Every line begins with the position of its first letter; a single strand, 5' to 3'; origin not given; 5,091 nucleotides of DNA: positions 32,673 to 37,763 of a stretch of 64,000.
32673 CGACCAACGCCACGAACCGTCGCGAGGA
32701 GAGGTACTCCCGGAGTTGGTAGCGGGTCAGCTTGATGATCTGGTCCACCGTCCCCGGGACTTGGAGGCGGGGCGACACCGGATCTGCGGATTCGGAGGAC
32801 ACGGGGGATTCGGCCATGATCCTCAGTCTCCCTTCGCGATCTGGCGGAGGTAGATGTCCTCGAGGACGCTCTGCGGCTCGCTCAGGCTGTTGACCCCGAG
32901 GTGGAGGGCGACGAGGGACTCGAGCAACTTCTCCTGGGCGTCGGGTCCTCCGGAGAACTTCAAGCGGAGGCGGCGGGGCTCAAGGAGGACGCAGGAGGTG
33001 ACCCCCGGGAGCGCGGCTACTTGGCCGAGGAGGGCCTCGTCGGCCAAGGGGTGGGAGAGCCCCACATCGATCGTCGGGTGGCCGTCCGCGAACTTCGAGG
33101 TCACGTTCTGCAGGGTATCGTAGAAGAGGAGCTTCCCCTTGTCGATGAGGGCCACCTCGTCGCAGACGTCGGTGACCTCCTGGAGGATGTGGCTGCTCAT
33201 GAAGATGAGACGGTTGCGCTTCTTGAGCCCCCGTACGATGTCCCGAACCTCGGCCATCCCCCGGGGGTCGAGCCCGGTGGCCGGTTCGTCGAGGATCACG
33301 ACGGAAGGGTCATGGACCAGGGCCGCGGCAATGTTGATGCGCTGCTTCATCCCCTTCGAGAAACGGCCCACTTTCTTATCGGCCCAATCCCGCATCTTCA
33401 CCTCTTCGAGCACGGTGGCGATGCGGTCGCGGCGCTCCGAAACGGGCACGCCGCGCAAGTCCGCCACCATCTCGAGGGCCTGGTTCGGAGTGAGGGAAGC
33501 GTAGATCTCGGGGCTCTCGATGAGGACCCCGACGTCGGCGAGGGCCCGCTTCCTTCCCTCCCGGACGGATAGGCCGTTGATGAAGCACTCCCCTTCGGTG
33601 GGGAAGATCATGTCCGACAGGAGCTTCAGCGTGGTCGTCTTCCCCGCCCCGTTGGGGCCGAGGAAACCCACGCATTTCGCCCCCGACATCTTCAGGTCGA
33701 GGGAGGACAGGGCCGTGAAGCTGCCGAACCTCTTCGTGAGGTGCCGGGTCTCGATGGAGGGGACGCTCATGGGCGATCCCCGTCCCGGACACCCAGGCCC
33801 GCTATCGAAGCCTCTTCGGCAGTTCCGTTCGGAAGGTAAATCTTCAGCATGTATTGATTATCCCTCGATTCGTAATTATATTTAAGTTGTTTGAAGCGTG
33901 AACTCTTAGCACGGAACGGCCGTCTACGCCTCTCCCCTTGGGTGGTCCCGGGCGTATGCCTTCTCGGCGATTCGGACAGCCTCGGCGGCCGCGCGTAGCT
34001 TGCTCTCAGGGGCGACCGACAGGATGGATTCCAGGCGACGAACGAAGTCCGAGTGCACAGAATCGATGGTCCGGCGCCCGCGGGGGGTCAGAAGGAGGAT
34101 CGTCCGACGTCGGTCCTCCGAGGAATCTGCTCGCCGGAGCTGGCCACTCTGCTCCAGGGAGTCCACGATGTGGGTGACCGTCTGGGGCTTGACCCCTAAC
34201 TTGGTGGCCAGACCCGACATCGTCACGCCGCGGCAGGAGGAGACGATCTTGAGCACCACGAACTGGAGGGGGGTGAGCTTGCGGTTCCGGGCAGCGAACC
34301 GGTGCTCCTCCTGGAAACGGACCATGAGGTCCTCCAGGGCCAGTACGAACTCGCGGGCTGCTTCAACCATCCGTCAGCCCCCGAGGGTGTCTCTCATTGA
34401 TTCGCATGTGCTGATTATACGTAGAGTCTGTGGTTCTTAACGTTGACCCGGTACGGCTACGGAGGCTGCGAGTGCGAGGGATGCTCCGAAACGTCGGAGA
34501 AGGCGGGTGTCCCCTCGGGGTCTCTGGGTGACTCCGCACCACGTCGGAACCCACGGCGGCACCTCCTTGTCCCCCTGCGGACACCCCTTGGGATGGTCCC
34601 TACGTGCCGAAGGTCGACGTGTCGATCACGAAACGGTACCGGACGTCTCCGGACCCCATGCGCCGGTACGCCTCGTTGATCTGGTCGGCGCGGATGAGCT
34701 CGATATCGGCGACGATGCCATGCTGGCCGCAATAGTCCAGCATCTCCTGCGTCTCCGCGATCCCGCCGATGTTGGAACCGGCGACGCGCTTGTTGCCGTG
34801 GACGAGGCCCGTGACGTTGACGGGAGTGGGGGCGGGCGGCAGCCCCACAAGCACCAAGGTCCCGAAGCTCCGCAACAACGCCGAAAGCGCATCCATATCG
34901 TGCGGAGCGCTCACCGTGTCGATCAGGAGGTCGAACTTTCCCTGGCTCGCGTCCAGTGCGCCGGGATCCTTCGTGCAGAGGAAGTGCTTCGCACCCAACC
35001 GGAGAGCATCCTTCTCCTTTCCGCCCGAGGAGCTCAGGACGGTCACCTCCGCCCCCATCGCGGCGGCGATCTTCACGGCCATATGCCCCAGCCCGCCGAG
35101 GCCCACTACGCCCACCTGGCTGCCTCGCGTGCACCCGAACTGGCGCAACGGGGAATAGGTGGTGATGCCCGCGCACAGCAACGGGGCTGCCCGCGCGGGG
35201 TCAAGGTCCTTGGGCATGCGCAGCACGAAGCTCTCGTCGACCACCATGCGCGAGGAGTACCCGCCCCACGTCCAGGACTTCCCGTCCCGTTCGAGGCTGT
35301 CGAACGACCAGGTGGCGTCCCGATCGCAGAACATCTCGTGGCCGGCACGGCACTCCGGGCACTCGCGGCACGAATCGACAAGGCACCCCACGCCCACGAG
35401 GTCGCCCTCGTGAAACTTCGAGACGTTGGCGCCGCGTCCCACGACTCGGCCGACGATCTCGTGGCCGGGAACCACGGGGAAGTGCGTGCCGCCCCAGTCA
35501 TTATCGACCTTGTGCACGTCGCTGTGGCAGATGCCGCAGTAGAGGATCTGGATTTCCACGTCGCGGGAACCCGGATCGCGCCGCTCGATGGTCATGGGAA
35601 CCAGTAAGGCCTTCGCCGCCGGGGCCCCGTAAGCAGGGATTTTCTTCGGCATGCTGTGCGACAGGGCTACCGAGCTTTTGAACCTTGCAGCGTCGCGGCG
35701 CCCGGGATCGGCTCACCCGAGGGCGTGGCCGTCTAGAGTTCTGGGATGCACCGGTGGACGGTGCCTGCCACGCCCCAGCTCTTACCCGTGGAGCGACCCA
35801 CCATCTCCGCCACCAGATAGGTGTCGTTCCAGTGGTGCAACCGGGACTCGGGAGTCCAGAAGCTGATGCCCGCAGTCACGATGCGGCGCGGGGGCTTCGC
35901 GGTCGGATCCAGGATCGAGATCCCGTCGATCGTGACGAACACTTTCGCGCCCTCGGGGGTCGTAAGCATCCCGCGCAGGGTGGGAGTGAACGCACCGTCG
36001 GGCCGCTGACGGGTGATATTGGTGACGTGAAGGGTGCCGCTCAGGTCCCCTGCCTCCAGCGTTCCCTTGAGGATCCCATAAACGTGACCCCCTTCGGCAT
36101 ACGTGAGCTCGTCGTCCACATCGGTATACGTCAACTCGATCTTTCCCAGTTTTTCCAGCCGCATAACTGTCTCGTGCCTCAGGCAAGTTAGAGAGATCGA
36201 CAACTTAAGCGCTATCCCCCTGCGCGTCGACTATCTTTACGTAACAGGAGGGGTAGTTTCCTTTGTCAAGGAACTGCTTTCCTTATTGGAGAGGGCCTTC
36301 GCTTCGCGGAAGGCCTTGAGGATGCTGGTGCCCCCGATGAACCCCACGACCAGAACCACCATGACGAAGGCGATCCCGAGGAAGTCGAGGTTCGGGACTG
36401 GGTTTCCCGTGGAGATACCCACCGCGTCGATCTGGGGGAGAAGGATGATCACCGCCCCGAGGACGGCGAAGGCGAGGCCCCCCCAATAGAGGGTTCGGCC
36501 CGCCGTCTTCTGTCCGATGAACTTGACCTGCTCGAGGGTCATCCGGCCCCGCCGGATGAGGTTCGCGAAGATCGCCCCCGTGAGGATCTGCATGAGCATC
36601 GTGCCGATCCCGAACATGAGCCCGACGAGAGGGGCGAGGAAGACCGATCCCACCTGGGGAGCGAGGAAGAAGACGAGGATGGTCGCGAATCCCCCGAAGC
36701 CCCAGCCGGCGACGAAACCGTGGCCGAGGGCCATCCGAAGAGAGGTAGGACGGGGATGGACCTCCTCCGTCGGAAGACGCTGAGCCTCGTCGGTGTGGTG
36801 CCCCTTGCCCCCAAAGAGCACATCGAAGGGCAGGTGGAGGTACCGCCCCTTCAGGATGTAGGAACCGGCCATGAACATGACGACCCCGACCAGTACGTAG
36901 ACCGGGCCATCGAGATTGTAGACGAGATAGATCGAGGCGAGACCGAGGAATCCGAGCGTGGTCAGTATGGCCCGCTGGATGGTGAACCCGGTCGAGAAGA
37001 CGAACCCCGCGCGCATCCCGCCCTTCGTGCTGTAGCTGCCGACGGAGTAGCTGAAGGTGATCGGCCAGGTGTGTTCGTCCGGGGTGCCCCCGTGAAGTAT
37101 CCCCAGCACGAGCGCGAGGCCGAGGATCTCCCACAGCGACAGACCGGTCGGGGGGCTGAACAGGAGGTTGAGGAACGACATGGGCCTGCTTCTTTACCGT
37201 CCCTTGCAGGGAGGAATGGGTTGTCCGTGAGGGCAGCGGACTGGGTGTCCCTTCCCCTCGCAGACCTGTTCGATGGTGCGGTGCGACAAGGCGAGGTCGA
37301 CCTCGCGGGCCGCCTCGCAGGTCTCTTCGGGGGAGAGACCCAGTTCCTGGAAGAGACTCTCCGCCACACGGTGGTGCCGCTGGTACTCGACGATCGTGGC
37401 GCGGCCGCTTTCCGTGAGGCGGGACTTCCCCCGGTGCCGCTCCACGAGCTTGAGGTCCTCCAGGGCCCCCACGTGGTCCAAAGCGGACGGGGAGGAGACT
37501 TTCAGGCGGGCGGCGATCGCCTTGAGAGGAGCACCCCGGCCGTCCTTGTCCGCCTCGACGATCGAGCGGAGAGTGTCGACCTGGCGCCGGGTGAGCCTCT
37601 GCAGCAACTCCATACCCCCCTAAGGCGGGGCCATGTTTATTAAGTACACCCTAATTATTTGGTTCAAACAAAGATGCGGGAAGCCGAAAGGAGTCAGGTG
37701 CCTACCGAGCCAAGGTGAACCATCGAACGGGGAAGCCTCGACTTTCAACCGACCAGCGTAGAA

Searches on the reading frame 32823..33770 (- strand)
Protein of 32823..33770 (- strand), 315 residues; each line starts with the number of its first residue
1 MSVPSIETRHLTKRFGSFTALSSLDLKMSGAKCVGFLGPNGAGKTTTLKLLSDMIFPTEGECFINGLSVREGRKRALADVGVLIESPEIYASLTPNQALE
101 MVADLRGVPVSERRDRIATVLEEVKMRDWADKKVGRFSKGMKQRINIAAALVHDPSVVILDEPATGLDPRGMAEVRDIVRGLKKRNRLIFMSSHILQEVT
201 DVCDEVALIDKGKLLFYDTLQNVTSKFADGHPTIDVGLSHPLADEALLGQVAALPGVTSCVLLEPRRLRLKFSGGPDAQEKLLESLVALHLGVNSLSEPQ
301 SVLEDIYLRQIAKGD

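Call 60: search_protein_families(library=pfam, proteins=[window:32823-33770:-], max_evalue=0.001)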
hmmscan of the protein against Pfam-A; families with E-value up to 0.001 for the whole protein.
window:32823-33770:- (315 aa): 3 families
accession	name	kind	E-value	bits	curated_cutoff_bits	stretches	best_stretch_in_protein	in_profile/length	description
PF00005.33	ABC_tran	-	6.9e-27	95.2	25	1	22-164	2-136/137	ABC transporter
PF13304.12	AAA_21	-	9.3e-12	46.1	27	1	137-195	238-299/304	AAA domain, putative AbiEii toxin, Type IV TA system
PF13514.12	AAA_27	-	0.00016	21.8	22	1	13-56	9-51/206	AAA domain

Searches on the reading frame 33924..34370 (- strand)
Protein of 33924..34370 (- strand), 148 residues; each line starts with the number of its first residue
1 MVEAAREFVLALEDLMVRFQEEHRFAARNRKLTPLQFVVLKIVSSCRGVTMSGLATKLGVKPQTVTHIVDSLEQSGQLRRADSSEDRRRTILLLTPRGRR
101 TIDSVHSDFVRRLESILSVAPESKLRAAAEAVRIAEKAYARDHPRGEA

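Call 60: search_protein_families(library=pfam, proteins=[window:33924-34370:-], max_evalue=0.001)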
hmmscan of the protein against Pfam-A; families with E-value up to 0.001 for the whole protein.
window:33924-34370:- (148 aa): 7 families
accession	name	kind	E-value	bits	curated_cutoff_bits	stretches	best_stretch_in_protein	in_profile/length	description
PF01047.28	MarR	-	4.4e-13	49.4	24.6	1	32-89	1-58/59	MarR family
PF12802.13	MarR_2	-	7.4e-09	36.1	27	1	32-89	3-61/61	MarR family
PF22381.2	Staph_reg_Sar_Rot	-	2.9e-05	24.5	27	1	30-104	10-84/85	Transcriptional regulator SarA/Rot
PF13412.12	HTH_24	-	5.5e-05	23.1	21.9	1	35-77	4-46/48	Winged helix-turn-helix DNA-binding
PF16365.12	EutK_C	-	0.00025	21.4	27.5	0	42-83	8-49/52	Ethanolamine utilization protein EutK C-terminus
PF08784.17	RPA_C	-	0.00082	20.5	22.6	0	23-77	40-98/106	Replication protein A C terminal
PF13463.12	HTH_27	-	0.00092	19.9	22.2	0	32-98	1-68/68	Winged helix DNA-binding domain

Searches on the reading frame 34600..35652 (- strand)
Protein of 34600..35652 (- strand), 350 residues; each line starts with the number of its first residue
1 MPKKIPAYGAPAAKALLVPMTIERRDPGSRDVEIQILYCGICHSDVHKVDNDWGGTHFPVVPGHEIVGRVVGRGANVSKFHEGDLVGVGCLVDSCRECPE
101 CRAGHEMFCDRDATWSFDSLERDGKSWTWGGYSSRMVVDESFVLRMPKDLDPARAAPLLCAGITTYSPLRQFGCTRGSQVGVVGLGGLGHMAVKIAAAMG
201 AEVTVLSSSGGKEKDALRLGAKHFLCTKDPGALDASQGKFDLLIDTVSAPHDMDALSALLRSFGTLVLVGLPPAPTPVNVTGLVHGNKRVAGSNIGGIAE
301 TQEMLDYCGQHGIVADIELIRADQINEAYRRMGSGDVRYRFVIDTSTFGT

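Call 60: search_protein_families(library=pfam, proteins=[window:34600-35652:-], max_evalue=0.001)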
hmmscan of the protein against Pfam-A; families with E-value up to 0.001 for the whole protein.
window:34600-35652:- (350 aa): 5 families
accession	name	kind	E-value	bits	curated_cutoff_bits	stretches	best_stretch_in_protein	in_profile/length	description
PF08240.17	ADH_N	-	1.5e-23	83.5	23.5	1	29-148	2-104/104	Alcohol dehydrogenase GroES-like domain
PF00107.32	ADH_zinc_N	-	2.1e-22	79.9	31.8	1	187-306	1-125/129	Zinc-binding dehydrogenase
PF02826.25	2-Hacid_dh_C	-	0.00013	21.9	25.1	1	176-220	35-79/178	D-isomer specific 2-hydroxyacid dehydrogenase, NAD binding domain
PF01262.27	AlaDh_PNT_C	-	0.00019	21.4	23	1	177-250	28-103/214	Alanine dehydrogenase/PNT, C-terminal domain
PF13602.12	ADH_zinc_N_2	-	0.00036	21.9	27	1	219-338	1-129/134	Zinc-binding dehydrogenase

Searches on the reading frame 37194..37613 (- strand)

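Call 7: search_protein_families(library=pfam, proteins=[window:37194-37613:-])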
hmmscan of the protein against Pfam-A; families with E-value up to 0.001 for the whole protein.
window:37194-37613:- (139 aa): 5 families
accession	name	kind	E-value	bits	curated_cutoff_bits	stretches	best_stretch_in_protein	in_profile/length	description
PF02742.21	Fe_dep_repr_C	-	1.4e-16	60.7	27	1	67-134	1-69/70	Iron dependent repressor, metal binding and dimerisation domain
PF12802.13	MarR_2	-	0.00014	22.4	27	1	7-61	3-54/61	MarR family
PF12840.13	HTH_20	-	0.0003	21.2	27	1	23-59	14-50/51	Helix-turn-helix domain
PF25213.1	HVO_A0261_N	-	0.00057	20.1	35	1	31-80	28-77/86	HVO_A0261 N-terminal domain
PF01726.22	LexA_DNA_bind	-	0.00082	19.5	23.7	0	5-65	2-64/65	LexA DNA binding domain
